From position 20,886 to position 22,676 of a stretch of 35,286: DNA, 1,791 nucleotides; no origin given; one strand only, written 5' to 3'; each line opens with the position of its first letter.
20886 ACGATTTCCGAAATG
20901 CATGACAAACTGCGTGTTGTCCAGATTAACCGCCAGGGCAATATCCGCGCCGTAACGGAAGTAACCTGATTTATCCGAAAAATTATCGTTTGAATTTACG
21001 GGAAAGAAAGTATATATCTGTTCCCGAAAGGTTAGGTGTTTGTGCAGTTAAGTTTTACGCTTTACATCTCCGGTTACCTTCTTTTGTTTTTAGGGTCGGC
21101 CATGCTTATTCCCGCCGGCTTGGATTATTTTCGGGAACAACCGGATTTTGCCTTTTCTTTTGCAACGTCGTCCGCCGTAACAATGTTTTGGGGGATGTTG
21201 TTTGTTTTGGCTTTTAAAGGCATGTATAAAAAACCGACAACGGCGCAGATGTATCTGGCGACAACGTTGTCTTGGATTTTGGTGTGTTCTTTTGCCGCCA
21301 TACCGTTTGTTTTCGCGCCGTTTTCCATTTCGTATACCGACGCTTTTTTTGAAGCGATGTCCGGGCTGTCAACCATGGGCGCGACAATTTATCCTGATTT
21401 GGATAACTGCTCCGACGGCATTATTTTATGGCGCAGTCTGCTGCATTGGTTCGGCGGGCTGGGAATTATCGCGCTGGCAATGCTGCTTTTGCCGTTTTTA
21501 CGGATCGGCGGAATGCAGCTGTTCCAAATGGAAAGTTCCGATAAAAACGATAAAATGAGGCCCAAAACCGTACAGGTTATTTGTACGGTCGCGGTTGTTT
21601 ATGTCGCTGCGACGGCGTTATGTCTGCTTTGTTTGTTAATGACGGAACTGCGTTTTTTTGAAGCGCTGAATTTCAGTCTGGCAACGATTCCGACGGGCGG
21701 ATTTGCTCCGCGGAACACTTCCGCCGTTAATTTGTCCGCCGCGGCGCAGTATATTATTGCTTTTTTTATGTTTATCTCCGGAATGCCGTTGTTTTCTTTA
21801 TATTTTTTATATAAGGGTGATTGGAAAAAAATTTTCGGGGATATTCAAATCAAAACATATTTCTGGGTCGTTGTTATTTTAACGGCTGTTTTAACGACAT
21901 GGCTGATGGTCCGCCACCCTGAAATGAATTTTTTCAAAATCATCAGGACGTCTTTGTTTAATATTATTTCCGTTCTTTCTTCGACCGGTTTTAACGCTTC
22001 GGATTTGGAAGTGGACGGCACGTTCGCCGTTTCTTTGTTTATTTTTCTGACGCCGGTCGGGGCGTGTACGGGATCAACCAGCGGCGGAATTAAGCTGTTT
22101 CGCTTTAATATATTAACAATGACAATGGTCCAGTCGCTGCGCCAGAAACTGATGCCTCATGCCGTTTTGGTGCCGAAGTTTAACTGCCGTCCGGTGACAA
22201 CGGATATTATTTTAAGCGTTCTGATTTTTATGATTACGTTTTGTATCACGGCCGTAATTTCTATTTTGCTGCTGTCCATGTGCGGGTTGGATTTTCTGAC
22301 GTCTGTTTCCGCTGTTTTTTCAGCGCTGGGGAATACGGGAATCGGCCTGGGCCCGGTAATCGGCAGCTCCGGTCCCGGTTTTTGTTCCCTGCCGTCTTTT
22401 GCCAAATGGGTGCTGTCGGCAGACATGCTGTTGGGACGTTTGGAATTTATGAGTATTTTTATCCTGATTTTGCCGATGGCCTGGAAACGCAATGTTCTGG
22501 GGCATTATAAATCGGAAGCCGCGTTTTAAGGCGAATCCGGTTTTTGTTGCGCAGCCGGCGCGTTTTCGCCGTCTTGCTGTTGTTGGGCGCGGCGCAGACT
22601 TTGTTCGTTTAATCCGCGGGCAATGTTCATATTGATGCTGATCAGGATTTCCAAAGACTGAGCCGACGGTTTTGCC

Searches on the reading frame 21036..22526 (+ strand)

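Call 14: search_protein_families(library=pfam, proteins=[window:21036-22526:+], max_evalue=0.001)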
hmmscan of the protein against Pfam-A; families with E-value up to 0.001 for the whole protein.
window:21036-22526:+ (497 aa): 1 family
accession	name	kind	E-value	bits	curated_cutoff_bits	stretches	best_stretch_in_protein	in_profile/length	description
PF02386.22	TrkH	-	3.3e-40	138.4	27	1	53-478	16-490/502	Cation transport protein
